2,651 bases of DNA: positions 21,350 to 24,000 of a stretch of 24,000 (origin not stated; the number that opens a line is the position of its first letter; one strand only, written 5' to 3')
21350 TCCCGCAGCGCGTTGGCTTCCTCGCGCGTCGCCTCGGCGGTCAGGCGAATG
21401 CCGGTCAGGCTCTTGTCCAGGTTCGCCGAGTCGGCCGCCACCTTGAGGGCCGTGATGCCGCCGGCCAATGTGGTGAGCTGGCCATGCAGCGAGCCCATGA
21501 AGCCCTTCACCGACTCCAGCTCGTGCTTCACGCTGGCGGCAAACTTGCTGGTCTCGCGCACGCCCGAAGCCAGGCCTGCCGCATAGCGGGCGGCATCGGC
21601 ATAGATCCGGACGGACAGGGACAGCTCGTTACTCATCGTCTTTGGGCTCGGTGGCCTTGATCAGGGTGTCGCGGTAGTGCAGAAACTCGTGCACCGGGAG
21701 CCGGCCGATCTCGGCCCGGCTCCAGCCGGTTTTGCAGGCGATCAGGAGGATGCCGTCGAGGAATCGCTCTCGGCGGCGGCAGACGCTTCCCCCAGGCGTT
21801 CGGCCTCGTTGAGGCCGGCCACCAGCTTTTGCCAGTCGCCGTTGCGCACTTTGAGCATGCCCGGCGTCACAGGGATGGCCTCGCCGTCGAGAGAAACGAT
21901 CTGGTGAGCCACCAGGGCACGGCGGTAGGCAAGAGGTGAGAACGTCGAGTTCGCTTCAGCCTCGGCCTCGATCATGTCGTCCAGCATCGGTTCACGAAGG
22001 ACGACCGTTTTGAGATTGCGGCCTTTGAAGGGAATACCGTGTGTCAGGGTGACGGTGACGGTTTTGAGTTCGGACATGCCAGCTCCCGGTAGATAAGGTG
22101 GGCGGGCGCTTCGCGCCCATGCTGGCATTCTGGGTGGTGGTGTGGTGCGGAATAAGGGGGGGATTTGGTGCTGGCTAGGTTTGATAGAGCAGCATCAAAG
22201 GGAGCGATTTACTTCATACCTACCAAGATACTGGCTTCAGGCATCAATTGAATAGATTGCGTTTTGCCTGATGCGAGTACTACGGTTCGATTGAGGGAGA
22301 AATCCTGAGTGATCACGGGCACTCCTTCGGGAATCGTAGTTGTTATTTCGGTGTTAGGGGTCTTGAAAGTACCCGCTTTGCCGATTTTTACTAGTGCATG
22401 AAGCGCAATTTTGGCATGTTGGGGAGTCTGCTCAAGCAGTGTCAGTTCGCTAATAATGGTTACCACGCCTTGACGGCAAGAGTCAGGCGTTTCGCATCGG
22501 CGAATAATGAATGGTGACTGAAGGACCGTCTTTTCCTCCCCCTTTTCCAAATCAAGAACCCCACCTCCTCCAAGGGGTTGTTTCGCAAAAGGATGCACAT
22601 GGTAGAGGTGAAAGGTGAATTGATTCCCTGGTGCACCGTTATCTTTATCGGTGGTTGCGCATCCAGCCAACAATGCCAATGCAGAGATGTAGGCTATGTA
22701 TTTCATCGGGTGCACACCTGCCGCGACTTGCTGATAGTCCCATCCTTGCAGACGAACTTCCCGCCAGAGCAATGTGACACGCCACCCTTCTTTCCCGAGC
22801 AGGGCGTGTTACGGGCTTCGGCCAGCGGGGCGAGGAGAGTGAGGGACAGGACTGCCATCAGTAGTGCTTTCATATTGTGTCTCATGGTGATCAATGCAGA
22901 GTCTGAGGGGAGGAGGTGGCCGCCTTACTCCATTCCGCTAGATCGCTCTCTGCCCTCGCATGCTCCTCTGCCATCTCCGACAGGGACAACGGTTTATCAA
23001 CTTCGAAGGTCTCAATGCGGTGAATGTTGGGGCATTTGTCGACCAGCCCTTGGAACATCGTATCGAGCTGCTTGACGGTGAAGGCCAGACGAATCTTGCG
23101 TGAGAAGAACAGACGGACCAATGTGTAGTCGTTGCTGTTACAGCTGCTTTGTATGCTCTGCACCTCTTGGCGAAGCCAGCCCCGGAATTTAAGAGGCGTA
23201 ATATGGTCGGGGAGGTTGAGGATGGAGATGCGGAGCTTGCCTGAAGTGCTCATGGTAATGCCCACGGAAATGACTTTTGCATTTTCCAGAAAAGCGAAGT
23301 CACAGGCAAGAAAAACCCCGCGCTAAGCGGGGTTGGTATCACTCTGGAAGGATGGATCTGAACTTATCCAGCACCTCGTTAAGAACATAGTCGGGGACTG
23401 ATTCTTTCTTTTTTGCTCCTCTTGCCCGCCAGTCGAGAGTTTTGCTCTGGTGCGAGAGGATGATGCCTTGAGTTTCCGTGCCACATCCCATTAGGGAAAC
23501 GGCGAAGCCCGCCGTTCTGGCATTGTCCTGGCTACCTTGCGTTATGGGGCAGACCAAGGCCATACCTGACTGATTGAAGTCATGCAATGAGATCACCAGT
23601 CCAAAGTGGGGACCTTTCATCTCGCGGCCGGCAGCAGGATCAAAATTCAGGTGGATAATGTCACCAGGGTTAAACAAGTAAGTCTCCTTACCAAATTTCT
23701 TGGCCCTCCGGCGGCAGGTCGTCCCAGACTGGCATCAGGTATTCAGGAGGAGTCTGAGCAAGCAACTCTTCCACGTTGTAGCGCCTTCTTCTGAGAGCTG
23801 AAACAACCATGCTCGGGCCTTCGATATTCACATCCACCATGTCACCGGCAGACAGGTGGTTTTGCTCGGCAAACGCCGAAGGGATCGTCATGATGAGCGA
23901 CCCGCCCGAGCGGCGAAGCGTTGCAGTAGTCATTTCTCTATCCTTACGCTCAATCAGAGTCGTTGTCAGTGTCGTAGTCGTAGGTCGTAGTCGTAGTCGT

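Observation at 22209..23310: Autonomous three-gene envelope cassette (120-aa cytoplasmic protein, cationic 4-Cys secreted peptide, lipoprotein) embedded in the tail operon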

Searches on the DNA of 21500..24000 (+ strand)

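Call 10: search_dna_similar(query=window:21700-24000:+, collection=phages, mode=near)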
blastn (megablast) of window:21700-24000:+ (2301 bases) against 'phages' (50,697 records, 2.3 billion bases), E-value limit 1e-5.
No match.

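Call 85: search_rna_families(source=window, start=21500, end=24000, threshold=evalue, max_evalue=1)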
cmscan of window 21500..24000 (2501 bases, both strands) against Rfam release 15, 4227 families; matches with E-value up to 1: 3.
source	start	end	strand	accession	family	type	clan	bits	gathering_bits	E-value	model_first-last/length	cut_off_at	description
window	21572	21619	+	RF03006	M23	Gene; sRNA;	-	20.6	41.2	0.85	1-53/53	no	M23 RNA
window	23308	23379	-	RF00513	Trp_leader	Cis-reg; leader;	-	20.5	41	0.55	1-100/100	no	Tryptophan operon leader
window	21940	21978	-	RF00292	snoTBR5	Gene; snRNA; snoRNA; CD-box;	-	18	44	0.56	1-94/94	no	Small nucleolar RNA TBR5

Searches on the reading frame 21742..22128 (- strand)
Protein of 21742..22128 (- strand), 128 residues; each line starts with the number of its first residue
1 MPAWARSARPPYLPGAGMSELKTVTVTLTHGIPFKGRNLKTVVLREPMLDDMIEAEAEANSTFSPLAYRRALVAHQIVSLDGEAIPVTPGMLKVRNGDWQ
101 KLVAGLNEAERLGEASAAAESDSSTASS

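Call 5: search_protein_families(library=pfam, proteins=[window:21742-22128:-], max_evalue=1)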
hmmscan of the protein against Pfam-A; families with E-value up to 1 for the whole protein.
window:21742-22128:- (128 aa): 2 families
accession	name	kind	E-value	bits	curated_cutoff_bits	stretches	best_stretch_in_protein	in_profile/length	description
PF10109.15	Phage_TAC_7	-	0.00056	20.3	25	1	25-61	1-38/79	Phage tail assembly chaperone proteins, E, or 41 or 14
PF23746.1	Gp41_Mu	-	0.15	12.6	27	1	28-60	1-33/107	Tail assembly protein gp41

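Call 6: search_protein_families(library=phrogs, proteins=[window:21742-22128:-], max_evalue=1)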
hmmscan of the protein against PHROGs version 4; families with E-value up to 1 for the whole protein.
window:21742-22128:- (128 aa): 5 families
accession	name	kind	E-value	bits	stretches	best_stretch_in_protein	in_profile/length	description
phrog_508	-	tail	4e-11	43.8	1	18-99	19-113/155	tail assembly chaperone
phrog_166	-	tail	0.0083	17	1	20-59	12-52/201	tail protein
phrog_22246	-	unknown function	0.074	14.4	1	80-118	32-71/95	-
phrog_13496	-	DNA, RNA and nucleotide metabolism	0.21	12.4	0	80-115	77-112/176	thioredoxin domain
phrog_22085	-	unknown function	0.29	12.6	1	85-113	9-38/61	-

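Call 7: search_protein_families(library=ncbifam, proteins=[window:21742-22128:-], max_evalue=1)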
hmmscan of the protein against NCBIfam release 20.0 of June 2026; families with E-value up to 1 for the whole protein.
window:21742-22128:- (128 aa): 0 families
